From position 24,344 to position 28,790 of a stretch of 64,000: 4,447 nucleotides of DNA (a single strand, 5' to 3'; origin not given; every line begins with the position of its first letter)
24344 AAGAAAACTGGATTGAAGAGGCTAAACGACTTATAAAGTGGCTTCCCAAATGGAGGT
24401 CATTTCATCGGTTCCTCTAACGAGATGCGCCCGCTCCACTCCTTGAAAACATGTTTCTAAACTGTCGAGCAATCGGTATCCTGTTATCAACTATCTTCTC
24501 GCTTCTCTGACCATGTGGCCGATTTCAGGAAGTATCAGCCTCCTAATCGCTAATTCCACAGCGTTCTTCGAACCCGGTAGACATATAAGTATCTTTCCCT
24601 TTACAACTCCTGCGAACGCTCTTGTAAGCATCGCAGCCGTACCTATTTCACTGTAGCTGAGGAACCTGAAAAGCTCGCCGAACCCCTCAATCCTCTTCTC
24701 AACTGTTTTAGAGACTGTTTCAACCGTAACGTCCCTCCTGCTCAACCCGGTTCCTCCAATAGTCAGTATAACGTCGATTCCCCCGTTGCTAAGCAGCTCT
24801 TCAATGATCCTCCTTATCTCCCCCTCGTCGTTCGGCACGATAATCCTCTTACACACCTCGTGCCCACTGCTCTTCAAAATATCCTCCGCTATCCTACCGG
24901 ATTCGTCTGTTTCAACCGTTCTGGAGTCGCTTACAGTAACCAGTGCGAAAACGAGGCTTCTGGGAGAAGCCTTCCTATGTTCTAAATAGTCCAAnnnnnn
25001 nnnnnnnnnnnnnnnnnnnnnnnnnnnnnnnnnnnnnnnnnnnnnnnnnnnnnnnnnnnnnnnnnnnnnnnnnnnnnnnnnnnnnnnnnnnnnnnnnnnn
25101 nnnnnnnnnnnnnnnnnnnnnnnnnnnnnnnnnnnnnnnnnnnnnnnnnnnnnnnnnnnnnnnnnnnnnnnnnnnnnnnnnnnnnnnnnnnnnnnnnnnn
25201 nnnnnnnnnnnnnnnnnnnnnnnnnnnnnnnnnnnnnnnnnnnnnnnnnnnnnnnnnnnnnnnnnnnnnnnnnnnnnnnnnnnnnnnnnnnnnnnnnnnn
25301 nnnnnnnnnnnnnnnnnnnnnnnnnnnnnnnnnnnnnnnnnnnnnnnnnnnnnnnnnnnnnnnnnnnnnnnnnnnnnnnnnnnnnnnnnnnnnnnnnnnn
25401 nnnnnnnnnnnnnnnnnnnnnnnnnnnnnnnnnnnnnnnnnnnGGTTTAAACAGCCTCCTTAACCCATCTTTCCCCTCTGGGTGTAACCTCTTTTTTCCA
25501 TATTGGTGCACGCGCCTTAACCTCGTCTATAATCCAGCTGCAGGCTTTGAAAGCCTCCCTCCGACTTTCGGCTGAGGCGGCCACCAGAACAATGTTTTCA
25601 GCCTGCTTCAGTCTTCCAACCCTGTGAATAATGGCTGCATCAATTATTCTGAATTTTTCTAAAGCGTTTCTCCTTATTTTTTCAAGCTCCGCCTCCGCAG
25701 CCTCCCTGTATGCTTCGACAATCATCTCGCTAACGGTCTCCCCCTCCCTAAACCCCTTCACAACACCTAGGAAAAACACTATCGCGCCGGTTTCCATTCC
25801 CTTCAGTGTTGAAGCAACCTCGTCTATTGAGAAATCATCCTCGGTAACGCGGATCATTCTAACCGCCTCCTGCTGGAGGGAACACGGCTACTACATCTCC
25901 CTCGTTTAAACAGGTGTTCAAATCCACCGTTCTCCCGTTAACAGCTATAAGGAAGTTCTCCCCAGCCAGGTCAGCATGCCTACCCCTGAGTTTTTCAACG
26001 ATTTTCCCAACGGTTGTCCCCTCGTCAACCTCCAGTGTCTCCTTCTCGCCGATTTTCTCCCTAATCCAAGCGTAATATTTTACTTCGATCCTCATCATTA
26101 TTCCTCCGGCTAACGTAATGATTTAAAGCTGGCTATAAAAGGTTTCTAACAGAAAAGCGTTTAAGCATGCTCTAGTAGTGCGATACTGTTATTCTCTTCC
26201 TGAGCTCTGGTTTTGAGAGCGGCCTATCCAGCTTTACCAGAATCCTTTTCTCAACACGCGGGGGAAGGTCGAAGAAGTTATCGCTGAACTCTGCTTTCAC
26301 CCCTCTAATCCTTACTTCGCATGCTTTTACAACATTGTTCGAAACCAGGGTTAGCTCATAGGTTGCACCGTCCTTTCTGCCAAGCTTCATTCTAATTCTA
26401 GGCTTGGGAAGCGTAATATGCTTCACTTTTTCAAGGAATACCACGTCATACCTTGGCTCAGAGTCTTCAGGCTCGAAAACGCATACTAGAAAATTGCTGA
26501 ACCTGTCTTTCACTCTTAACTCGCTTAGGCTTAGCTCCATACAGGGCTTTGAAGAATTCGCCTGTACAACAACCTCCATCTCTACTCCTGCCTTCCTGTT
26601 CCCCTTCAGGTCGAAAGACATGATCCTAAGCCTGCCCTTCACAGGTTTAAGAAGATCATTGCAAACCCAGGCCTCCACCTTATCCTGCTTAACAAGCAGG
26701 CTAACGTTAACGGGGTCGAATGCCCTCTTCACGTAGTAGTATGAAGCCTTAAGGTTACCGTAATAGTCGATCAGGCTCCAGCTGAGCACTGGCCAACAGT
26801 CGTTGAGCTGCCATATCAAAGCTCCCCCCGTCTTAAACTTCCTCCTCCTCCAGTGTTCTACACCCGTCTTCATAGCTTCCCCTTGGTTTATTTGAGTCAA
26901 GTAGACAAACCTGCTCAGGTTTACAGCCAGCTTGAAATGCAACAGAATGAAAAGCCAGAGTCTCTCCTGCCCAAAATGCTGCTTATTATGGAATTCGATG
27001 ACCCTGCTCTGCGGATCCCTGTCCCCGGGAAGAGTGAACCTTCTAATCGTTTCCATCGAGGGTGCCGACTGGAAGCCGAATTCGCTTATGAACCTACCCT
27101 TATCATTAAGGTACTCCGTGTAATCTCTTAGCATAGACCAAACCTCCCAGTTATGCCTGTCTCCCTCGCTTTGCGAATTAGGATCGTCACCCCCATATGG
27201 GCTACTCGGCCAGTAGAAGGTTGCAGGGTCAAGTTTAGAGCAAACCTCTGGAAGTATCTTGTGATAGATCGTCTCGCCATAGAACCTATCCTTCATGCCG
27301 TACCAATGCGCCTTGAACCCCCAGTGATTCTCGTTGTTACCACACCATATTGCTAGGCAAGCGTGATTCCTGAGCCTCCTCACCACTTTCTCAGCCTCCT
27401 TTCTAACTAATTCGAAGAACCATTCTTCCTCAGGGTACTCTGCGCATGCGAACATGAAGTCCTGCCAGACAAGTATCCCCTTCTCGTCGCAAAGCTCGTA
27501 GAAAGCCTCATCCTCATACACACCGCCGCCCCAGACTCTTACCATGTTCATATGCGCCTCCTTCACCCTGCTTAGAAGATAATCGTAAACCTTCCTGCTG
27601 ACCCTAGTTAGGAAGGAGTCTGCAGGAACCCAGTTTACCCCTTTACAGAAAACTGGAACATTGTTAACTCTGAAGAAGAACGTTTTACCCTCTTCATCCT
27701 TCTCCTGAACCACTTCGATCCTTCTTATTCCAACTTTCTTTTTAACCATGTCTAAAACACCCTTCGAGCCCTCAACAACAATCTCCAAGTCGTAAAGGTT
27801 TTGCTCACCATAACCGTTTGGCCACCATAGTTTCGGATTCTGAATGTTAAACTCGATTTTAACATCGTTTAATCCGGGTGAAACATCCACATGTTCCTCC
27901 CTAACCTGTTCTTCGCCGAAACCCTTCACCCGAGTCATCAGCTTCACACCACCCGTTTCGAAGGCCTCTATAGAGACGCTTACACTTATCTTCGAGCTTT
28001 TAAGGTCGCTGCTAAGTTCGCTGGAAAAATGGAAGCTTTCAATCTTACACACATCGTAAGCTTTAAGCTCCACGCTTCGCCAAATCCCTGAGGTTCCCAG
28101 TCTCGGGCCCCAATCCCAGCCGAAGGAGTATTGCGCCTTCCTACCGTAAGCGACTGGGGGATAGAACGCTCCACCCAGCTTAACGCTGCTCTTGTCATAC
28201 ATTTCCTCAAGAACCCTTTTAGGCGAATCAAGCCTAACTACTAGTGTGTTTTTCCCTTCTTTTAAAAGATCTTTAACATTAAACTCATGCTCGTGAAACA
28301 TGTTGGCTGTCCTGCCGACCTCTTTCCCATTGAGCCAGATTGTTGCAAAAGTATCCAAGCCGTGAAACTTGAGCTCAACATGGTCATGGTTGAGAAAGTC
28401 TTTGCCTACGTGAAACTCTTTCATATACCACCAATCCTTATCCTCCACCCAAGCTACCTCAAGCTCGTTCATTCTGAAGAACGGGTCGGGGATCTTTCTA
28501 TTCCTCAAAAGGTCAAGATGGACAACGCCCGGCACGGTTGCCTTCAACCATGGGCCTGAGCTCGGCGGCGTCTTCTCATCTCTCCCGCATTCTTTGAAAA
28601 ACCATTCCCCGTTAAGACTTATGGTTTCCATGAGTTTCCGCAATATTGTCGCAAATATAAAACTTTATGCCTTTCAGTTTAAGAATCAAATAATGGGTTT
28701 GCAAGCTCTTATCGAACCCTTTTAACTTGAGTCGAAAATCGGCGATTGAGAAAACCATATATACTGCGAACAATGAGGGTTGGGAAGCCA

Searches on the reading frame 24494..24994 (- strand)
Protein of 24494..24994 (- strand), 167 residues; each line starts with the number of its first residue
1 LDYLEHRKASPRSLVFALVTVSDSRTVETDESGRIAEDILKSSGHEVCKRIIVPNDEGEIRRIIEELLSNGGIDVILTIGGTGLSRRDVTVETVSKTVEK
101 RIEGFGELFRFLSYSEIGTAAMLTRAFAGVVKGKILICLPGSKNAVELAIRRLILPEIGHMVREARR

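Call 87: search_protein_families(library=pfam, alignment_id=A7, max_evalue=0.00001)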
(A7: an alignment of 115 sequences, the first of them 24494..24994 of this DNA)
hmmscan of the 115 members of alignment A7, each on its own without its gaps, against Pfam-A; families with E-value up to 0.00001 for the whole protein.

A. member 1, window:24494-24994:- (167 aa): 1 family
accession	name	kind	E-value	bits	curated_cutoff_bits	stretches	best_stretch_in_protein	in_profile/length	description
PF00994.29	MoCF_biosynth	-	7.7e-28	97.4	26.6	1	18-160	2-144/144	Probable molybdopterin binding domain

B. families by the number of members that match (of 115 scanned): 129 families (the first 25 are shown)
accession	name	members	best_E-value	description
PF04055.27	Radical_SAM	6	4.9e-36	Radical SAM superfamily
PF00005.33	ABC_tran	4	1.5e-34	ABC transporter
PF13304.12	AAA_21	4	5.4e-15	AAA domain, putative AbiEii toxin, Type IV TA system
PF22725.1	GFO_IDH_MocA_C3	3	1.8e-28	GFO/IDH/MocA C-terminal domain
PF01408.29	GFO_IDH_MocA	3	2.7e-28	Oxidoreductase family, NAD-binding Rossmann fold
PF02894.22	GFO_IDH_MocA_C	3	5.1e-27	Oxidoreductase family, C-terminal alpha/beta domain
PF01131.25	Topoisom_bac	2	8.2e-72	DNA topoisomerase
PF00248.27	Aldo_ket_red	2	5.6e-67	Aldo/keto reductase family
PF01996.21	F420_ligase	2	3e-64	F420-0:Gamma-glutamyl ligase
PF19289.4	PmbA_TldD_3rd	2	8.5e-63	PmbA/TldA metallopeptidase C-terminal domain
PF01370.27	Epimerase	2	3.5e-45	NAD dependent epimerase/dehydratase family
PF00370.27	FGGY_N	2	7.6e-32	FGGY family of carbohydrate kinases, N-terminal domain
PF08443.16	RimK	2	4.1e-23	RimK-like ATP-grasp domain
PF24038.1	DUF7347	2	1.8e-16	Domain of unknown function (DUF7347)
PF02687.27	FtsX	2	5e-16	FtsX-like permease C-terminal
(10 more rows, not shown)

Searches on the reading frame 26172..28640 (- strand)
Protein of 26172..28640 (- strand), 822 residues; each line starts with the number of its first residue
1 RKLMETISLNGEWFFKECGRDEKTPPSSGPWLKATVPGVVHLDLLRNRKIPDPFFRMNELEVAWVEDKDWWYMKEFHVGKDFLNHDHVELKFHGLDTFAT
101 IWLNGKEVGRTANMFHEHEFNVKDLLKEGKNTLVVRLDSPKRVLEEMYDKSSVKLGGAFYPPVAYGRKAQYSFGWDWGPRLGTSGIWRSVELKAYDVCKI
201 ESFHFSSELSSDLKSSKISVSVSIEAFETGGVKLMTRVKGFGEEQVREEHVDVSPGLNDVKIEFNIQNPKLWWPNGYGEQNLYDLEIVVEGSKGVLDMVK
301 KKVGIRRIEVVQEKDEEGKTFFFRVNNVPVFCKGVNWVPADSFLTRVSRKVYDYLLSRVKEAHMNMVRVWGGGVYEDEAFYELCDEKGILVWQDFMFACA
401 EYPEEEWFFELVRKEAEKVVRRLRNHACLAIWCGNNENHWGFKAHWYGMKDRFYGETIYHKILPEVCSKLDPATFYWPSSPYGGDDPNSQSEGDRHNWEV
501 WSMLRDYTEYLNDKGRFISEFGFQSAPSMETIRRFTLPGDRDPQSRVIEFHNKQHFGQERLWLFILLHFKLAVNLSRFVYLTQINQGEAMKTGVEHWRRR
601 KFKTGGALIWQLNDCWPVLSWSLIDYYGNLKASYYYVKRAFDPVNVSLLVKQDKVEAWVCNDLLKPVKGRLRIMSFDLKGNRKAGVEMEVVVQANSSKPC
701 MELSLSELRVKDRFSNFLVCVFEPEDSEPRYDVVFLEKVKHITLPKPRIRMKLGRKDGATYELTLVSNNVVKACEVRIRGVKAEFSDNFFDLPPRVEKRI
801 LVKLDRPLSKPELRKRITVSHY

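Call 8: search_protein_families(library=pfam, proteins=[window:26172-28640:-], max_evalue=0.01)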
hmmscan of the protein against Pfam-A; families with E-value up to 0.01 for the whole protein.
window:26172-28640:- (822 aa): 7 families
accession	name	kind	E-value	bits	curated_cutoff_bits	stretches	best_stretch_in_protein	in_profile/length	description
PF22666.2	Glyco_hydro_2_N2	-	7.8e-59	198.9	27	1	13-188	1-167/167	Glycosyl hydrolase 2 galactose-binding domain-like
PF00703.27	Glyco_hydro_2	-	1.1e-16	62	23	1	199-306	2-109/109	Glycosyl hydrolases family 2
PF17753.7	Ig_mannosidase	-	3.8e-13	49.4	22.6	1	744-821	1-77/81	Ig-fold domain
PF02837.24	Glyco_hydro_2_N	-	8.2e-12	45.8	28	1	8-143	3-141/169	Glycosyl hydrolases family 2, sugar binding domain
PF17786.7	Mannosidase_ig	-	5.1e-11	43.4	23.4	1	653-741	1-91/91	Mannosidase Ig/CBM-like domain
PF13364.12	BetaGal_ABD2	-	0.006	17.7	23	0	71-139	38-108/112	Beta-galactosidase second all-beta domain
PF02836.23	Glyco_hydro_2_C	-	0.0074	15.9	21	0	359-446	45-137/302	Glycosyl hydrolases family 2, TIM barrel domain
